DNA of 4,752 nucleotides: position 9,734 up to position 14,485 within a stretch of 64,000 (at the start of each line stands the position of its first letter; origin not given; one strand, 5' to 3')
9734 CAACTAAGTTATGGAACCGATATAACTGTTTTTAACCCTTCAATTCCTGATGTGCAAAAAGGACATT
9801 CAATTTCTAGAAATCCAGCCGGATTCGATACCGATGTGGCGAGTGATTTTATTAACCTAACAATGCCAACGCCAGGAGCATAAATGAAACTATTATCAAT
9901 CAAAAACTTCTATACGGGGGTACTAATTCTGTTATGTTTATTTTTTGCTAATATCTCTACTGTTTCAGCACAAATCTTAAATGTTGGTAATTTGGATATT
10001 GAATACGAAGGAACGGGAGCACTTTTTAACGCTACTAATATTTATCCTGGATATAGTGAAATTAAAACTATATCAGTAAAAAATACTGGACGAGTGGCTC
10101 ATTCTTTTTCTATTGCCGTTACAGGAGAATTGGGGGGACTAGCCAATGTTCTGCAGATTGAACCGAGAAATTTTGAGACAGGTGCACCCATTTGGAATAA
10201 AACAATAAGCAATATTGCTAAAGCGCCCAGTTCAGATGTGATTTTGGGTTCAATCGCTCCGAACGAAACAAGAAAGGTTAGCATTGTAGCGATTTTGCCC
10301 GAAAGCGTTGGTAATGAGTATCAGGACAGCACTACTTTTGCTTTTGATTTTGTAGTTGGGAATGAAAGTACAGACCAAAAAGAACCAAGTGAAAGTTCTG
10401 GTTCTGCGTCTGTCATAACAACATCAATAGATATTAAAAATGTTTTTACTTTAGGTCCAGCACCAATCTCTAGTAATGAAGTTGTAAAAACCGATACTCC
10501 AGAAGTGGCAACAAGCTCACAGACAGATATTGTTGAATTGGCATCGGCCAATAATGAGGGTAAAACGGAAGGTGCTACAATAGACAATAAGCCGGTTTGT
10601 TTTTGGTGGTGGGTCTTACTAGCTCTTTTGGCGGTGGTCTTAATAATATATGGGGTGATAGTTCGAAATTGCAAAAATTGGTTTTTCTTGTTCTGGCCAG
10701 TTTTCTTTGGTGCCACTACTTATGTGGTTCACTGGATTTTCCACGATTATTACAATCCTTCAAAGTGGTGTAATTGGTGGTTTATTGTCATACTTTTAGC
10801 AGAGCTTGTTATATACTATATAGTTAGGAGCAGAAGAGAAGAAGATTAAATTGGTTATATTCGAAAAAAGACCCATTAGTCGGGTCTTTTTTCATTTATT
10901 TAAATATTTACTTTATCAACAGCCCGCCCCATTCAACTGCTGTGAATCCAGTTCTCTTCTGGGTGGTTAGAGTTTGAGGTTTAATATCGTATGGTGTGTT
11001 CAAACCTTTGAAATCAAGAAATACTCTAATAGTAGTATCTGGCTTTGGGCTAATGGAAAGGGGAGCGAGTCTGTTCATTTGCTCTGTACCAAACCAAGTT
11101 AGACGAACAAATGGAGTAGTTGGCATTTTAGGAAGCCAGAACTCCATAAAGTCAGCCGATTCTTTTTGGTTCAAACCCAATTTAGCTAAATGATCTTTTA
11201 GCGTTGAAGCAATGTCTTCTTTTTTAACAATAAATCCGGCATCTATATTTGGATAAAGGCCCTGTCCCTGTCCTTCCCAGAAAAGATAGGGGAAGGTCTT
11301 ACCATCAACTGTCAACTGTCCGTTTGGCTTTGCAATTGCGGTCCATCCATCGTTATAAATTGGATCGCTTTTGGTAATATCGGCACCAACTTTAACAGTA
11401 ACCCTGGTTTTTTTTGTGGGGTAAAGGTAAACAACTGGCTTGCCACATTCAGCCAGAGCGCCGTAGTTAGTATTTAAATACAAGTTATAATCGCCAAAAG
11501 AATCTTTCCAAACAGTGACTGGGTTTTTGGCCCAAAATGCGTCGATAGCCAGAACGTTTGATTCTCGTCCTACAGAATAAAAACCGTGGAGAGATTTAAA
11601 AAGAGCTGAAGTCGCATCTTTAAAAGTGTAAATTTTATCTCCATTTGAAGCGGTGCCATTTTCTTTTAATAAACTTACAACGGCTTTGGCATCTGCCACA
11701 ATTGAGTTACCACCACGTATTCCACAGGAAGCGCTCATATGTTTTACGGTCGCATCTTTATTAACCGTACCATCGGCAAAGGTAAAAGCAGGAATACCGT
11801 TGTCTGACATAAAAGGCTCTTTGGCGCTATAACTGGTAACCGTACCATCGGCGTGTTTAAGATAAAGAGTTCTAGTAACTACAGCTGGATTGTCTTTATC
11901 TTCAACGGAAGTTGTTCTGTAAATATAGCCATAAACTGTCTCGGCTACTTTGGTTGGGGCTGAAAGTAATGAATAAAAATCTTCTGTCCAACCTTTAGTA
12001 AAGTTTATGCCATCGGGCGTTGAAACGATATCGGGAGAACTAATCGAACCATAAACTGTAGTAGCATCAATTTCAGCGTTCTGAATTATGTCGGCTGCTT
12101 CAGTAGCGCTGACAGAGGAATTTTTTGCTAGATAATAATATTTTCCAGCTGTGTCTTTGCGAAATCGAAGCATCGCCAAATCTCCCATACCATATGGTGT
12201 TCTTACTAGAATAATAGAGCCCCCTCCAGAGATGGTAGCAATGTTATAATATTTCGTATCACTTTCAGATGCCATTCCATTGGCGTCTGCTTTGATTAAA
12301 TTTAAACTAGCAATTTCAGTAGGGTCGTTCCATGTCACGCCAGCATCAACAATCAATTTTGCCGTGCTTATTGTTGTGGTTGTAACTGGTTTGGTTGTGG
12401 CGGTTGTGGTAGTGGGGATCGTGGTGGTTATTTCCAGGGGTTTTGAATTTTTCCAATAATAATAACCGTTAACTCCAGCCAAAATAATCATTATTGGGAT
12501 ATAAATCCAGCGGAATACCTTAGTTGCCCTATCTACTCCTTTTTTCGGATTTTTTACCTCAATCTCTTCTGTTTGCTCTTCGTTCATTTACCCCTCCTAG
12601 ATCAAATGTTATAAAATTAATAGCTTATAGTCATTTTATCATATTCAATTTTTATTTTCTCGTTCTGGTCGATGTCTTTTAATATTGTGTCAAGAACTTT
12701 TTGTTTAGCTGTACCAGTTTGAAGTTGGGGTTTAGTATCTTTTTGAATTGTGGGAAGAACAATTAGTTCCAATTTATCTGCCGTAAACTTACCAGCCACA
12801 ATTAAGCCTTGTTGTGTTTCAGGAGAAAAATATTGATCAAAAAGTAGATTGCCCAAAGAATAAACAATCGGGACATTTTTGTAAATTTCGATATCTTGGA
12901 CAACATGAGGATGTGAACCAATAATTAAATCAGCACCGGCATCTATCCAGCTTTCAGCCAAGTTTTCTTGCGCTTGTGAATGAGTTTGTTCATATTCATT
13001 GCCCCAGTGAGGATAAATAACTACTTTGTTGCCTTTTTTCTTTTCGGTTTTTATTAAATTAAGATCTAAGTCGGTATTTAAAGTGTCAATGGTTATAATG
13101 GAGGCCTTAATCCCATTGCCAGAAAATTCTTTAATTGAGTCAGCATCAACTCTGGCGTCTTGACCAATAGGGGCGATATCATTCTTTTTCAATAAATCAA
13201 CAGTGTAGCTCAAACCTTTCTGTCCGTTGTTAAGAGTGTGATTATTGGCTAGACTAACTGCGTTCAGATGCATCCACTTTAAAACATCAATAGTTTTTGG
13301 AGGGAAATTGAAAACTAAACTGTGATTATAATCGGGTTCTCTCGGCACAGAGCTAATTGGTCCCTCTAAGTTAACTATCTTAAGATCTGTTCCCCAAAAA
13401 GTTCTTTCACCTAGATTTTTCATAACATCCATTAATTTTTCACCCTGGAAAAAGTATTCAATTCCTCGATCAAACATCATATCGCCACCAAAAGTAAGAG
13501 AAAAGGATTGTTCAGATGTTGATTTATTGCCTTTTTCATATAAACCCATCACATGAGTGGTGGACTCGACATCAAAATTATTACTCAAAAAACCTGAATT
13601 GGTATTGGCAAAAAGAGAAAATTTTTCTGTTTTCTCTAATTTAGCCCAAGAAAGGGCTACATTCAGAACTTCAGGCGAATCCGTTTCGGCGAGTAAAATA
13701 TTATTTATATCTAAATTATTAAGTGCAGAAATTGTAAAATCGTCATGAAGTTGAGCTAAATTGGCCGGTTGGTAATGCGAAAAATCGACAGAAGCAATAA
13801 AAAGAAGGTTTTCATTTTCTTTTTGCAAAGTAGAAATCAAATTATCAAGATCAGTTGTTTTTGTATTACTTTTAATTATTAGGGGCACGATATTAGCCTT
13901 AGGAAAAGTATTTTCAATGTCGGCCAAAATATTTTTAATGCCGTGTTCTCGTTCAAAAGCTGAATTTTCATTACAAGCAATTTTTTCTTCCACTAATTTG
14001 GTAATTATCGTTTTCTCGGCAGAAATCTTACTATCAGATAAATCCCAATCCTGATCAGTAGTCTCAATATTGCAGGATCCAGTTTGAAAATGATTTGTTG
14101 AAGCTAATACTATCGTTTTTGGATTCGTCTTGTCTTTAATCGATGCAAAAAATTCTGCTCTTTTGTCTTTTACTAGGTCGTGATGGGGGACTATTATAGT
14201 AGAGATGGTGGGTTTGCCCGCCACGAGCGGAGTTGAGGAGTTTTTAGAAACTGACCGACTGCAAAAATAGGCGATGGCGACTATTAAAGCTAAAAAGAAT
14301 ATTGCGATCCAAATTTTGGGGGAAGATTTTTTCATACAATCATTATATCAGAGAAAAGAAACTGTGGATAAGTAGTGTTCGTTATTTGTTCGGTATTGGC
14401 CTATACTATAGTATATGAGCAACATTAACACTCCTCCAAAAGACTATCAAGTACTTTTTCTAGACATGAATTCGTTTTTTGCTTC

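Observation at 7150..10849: SipW-type signal peptidase operon with four TasA/camelysin-like cargo proteins, one bearing a lamin-tail domain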

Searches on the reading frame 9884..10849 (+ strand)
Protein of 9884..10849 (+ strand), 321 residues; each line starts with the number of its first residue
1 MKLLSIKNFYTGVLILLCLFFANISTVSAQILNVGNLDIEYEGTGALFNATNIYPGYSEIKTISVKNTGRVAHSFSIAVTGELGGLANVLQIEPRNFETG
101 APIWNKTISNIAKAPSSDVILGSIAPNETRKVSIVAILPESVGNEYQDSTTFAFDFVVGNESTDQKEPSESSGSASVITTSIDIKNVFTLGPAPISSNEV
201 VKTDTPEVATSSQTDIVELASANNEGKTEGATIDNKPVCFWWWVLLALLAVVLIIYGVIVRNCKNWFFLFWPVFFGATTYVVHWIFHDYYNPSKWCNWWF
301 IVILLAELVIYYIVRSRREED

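Call 3: search_protein_families(library=pfam, proteins=[window:9884-10849:+], max_evalue=0.1)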
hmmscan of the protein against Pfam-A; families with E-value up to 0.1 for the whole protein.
window:9884-10849:+ (321 aa): 1 family
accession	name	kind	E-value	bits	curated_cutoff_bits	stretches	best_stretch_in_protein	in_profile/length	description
PF12650.12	DUF3784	-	0.029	15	28.1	1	227-283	31-88/94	Domain of unknown function (DUF3784)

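Call 4: search_protein_families(library=ncbifam, proteins=[window:9884-10849:+], max_evalue=0.1)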
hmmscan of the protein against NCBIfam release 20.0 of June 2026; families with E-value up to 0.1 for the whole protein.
window:9884-10849:+ (321 aa): 0 families

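Call 10: search_solved_structures(query=window:9884-10849:+, max_evalue=10)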
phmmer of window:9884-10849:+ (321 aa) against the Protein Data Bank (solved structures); distinct sequences matched with E-value up to 10: 5.
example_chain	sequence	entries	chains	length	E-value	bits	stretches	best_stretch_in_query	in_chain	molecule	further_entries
6az1_d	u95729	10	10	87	0.094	15.1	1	65-125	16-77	ribosomal protein S28e | Putative 40S ribosomal protein S33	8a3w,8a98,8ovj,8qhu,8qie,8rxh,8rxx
5t2a_AZ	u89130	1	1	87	0.097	15.1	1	65-125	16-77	eS28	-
7ase_U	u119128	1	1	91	0.7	12.2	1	63-125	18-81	40S ribosomal protein S33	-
4v8m_AZ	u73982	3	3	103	0.7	12.2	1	63-124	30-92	40S RIBOSOMAL PROTEIN S33, PUTATIVE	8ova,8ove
5opt_U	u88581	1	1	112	0.8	12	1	63-124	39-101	40S ribosomal protein S33, putative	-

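Call 21: list_cluster_members(proteins=[P0001, window:9884-10849:+, window:7353-7877:+, window:8048-8599:+, window:8656-9261:+])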
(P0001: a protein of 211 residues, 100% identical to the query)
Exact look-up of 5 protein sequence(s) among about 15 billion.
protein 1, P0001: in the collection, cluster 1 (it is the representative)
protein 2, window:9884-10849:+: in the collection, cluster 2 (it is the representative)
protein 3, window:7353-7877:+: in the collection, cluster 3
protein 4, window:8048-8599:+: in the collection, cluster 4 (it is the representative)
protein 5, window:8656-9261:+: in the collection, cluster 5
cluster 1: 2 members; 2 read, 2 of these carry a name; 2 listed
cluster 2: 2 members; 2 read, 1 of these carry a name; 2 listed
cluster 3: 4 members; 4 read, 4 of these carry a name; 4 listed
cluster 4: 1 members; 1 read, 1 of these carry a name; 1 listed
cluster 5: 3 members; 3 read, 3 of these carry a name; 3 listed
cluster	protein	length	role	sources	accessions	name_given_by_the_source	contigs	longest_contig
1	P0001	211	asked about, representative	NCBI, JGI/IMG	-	hypothetical protein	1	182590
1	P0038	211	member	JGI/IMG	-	hypothetical protein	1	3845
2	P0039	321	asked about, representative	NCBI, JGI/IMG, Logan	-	heme/copper-type cytochrome/quinol oxidase subunit 4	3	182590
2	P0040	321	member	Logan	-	-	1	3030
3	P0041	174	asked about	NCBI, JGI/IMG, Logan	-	hypothetical protein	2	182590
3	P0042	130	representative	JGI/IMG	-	hypothetical protein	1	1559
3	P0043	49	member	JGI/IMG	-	fluoride ion exporter CrcB/FEX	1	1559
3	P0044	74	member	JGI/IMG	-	hypothetical protein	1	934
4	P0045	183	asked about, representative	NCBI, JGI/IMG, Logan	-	hypothetical protein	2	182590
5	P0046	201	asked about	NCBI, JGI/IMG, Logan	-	signal peptidase I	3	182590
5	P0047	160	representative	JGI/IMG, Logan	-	signal peptidase I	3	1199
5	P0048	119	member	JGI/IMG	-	hypothetical protein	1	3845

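Call 23: find_homologous_proteins(query=window:9884-10849:+, max_evalue=0.001)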
Query window:9884-10849:+ (321 aa): 36 proteins with E <= 0.001 among 3302 candidates.
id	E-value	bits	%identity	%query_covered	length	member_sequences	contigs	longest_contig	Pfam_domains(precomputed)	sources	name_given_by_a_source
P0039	6.1e-211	717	100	100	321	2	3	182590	-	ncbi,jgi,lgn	jgi:heme/copper-type cytochrome/quinol oxidase subunit 4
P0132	7.1e-117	408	56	100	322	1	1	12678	-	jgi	-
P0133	5.1e-116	405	56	99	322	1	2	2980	-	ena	-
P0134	1.5e-114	401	59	91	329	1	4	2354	-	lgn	-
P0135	3.7e-112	393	56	99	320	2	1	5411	-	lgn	-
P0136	9.9e-111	388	56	99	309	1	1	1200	-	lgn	-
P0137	4.2e-109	383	54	100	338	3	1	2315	-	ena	-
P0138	8.6e-109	382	54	99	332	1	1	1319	-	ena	-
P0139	5.3e-107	376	53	99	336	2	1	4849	-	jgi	-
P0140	1.2e-104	368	54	99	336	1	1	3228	-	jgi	jgi:hypothetical protein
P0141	5.0e-94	333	53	94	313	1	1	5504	-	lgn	-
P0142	2.4e-87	311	52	90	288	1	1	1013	-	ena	-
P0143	2.7e-75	272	48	98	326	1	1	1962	-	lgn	-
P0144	1.6e-74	269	46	93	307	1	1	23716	-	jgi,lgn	-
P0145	8.8e-74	267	42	98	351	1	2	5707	-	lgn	-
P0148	4.9e-69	251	44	96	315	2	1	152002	-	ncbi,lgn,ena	ncbi:MAG: hypothetical protein WC080_02455 [Patescibacteria group bacterium]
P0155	1.6e-53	200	39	95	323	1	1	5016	PF12389.14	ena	-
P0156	7.0e-52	195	39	96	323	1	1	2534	PF12389.14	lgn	-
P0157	9.5e-52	194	39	96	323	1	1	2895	PF12389.14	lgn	-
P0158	5.9e-51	192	39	96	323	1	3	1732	PF12389.14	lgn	-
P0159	1.2e-50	191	39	96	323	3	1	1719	PF12389.14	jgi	-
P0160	1.9e-50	190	39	96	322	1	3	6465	PF12389.14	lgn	-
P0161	2.2e-50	190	39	96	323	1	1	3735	PF12389.14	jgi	-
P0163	1.9e-44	170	38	90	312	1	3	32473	-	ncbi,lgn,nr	ncbi:MAG: hypothetical protein NTY30_01040 [Candidatus Berkelbacteria bacterium]|nr:hypothetical pro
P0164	3.3e-44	169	37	89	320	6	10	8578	PF12389.14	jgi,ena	-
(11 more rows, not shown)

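Call 28: search_solved_structures(query=A3, max_evalue=10, show_alignments=2)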
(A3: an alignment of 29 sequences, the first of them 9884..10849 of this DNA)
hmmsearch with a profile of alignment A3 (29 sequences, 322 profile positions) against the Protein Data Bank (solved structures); distinct sequences matched with E-value up to 10: 5.
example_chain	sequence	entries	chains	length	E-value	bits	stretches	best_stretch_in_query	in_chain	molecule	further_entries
8aur_A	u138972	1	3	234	0.14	14.4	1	30-76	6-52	Major biofilm matrix component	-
5of1_A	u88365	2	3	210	0.21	13.9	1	31-76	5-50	Spore coat-associated protein N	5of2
7mit_E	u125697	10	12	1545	0.34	13.2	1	169-270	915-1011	Isoform SUR2B of ATP-binding cassette sub-family C member 9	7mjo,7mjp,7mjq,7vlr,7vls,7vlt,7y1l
7vlu_A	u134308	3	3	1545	0.34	13.2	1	169-270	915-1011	ATP-binding cassette sub-family C member 9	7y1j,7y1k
4ole_A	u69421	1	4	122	1.5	11.1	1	51-78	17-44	Next to BRCA1 gene 1 protein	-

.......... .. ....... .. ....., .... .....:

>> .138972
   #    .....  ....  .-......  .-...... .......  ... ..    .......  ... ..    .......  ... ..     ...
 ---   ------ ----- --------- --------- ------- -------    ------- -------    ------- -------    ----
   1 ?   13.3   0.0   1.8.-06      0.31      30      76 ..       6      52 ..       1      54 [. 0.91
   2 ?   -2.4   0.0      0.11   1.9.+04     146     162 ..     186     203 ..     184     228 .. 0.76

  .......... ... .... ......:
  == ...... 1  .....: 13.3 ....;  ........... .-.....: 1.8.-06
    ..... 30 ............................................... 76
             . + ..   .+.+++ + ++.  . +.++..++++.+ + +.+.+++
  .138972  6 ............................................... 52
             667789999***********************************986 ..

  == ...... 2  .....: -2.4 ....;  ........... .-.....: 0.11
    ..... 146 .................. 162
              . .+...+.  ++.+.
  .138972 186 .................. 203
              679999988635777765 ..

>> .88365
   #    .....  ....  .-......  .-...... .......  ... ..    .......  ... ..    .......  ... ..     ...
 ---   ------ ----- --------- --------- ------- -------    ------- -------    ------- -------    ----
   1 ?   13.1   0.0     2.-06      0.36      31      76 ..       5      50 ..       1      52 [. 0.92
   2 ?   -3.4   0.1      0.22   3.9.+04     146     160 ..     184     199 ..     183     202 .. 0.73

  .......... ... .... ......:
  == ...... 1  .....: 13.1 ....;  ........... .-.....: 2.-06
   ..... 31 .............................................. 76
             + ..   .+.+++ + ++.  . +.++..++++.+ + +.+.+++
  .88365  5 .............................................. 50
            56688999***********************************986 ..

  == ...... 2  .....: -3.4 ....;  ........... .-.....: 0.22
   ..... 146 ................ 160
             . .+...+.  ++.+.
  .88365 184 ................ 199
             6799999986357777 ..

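Call 41: find_encoding_contigs(protein=P0148, flank=6000, max_places=1)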
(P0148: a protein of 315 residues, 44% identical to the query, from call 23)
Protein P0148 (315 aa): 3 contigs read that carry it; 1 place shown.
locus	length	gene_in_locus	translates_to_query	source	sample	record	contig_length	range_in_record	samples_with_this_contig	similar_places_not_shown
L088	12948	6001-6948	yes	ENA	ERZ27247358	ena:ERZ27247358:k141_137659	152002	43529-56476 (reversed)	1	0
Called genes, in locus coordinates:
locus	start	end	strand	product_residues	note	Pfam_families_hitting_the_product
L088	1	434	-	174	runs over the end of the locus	-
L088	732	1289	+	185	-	PF00188:CAP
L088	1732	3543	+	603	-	-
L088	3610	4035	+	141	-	PF04977:DivIC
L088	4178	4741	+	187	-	PF12389:Peptidase_M73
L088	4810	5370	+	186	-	-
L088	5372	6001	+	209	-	PF00932:LTD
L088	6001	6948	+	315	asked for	-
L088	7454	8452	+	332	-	PF01171:ATP_bind_3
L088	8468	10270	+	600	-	PF06480:FtsH_ext (weak), PF00004:AAA, PF17862:AAA_lid_3, PF01434:Peptidase_M41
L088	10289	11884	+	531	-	PF13440:Polysacc_synt_3 (faint), PF03023:MurJ, PF01554:MatE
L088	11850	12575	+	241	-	-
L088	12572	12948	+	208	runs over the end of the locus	PF00149:Metallophos, PF12850:Metallophos_2 (weak), PF14582:Metallophos_3 (faint)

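Call 42: find_encoding_contigs(protein=P0163, flank=6000, max_places=1)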
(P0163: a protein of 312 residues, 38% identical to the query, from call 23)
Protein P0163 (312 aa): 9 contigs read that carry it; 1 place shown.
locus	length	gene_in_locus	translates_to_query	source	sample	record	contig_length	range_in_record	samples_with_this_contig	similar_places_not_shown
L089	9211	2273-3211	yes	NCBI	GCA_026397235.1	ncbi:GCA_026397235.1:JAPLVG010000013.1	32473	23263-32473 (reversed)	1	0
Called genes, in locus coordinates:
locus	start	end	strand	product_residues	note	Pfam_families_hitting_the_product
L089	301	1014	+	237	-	PF12389:Peptidase_M73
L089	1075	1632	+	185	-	PF00717:Peptidase_S24 (weak)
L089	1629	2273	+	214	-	PF00932:LTD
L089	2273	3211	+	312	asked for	-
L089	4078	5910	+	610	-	PF06480:FtsH_ext, PF20720:nSTAND3 (faint), PF00004:AAA, PF17862:AAA_lid_3, PF01434:Peptidase_M41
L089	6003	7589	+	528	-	PF01943:Polysacc_synt, PF03023:MurJ, PF01554:MatE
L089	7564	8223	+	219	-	-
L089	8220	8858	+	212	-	PF00149:Metallophos, PF12850:Metallophos_2 (weak), PF14582:Metallophos_3 (faint)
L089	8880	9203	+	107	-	-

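Call 45: predict_structure(alignment_id=A3)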
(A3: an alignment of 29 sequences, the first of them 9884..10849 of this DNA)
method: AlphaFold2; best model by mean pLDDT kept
length: 321 residues; sequences in the alignment: 29
mean_pLDDT: 67.8   pTM: 0.47
mean pLDDT of the five models: 67.8, 67.1, 66.0, 65.0, 63.3
residues with pLDDT >= 90: 42; 70-90: 144; 50-70: 59; < 50: 76
segments of 3 or more residues with pLDDT < 50: 1-4, 23-27, 171-237
pLDDT, mean of each block of 10 residues (from residue 1): 54 69 54 81 73 78 88 83 79 90 91 80 86 89 66 60 59 32 42 29 25 24 30 43 87 88 79 92 80 68 90 82 56
secondary structure, 60 per line:
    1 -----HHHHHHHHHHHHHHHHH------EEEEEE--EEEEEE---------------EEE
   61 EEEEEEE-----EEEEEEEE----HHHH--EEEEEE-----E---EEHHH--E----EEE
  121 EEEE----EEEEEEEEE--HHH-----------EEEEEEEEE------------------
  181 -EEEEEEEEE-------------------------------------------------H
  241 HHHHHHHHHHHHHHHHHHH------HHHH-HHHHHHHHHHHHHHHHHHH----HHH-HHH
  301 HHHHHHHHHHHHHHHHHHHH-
elements in order: H6-22 E29-34 E37-42 E58-67 E73-80 H85-88 E91-96 E118-124 E129-137 E154-162 E182-190 H240-259 H266-269 H271-289 H298-320

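Call 51: fold_search(model_id=the predicted structure, library=pdb)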
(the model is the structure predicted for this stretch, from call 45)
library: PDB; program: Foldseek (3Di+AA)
matches with E <= 10: 1529; with E <= 0.001: 6
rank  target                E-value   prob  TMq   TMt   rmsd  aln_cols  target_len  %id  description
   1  8aur_A                2.4e-05  1.00  0.29  0.38  14.2       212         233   13  Cryo-EM structure of a TasA fibre (released 2022-11-30)
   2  6fvi                  4.6e-05  1.00  0.21  0.43  13.6       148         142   14  ASH / PapD-like domain of human CEP192 (PapD-like domain 7) (released 2019-03-20)
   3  7fe5_A                1.6e-04  1.00  0.24  0.37  13.0       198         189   13  AvmM Catalyzes Macrocyclization in Alchivemycin A Biosynthesis (released 2021-09-01)
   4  5cl2_A                5.8e-04  0.98  0.18  0.22  12.8       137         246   17  Crystal structure of Spo0M, sporulation control protein, from Bacillus subtilis. (released 2015-12-16)
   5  5flh_B                8.7e-04  0.90  0.14  0.22  13.4       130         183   12  Free state of Ni-quercetinase (released 2016-06-01)
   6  5cl2_B                9.8e-04  0.98  0.19  0.23  12.8       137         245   15  Crystal structure of Spo0M, sporulation control protein, from Bacillus subtilis. (released 2015-12-16)
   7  3qbt_F                1.0e-03  1.00  0.21  0.43  13.0       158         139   14  Crystal structure of OCRL1 540-678 in complex with Rab8a:GppNHp (released 2011-03-23)
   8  8hs7                  1.2e-03  1.00  0.21  0.45   5.3       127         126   12  Crystal structure of Vesicle-associated membrane protein-associated protein SCS2 from yeast (released 2024-01-17)
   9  5flj_L                1.4e-03  0.85  0.14  0.21  13.4       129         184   12  enzyme-substrate-dioxygen complex of Ni-quercetinase (released 2016-06-01)
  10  3qis_A                1.7e-03  1.00  0.23  0.24   5.2       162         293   12  Recognition of the F&H motif by the Lowe Syndrome protein OCRL (released 2011-06-15)
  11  8um6_B                1.7e-03  0.97  0.18  0.38  13.2       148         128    9  Structure of copper bound to YcnI W137F (released 2024-02-07)
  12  8rjc_5                1.8e-03  0.98  0.21  0.34  19.0       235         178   11  Structure of the rabbit 80S ribosome stalled on a 2-TMD rhodopsin intermediate in complex with Sec61-TRAP, open confor (released 2024-01-24)
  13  2e6j_MODEL_1_A        1.9e-03  1.00  0.22  0.53   7.9       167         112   12  Solution structure of the C-terminal PapD-like domain from human HYDIN protein (released 2007-07-03)
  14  1z9l                  1.9e-03  0.99  0.19  0.42  10.2       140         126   13  1.7 Angstrom Crystal Structure of the Rat VAP-A MSP Homology Domain (released 2005-07-19)
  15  5flj_A                1.9e-03  0.84  0.14  0.21  13.4       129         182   12  enzyme-substrate-dioxygen complex of Ni-quercetinase (released 2016-06-01)
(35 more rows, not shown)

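Call 69: search_protein_families(library=pfam, alignment_id=A3, max_evalue=0.01)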
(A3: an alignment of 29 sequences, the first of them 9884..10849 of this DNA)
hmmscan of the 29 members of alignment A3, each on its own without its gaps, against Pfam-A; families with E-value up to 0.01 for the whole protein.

A. member 1, window:9884-10849:+ (321 aa): 0 families

B. families by the number of members that match (of 29 scanned): 7 families
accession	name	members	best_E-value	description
PF12389.13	Peptidase_M73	7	3.9e-08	Camelysin metallo-endopeptidase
PF08690.15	GET2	4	7.4e-05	GET complex subunit GET2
PF13273.12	DUF4064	3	0.00073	Protein of unknown function (DUF4064)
PF16158.11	N_BRCA1_IG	3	0.0049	Ig-like domain from next to BRCA1 gene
PF20154.4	LNT_N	2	0.0074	Apolipoprotein N-acyltransferase N-terminal domain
PF01757.29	Acyl_transf_3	1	0.00023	Acyltransferase domain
PF13567.11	DUF4131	1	0.00055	Domain of unknown function (DUF4131)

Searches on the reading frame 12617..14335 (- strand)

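Call 79: search_protein_families(library=pfam, proteins=[window:12617-14335:-], max_evalue=0.001)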
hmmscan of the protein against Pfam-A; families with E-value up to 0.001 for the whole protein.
window:12617-14335:- (572 aa): 2 families
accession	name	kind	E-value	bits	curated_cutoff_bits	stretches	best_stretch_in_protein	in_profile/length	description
PF09587.15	PGA_cap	-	2.5e-51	175.1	27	1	280-501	2-255/255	Bacterial capsule synthesis protein PGA_cap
PF01875.22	Memo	-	1.3e-16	61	27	1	43-213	32-212/269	Memo-like protein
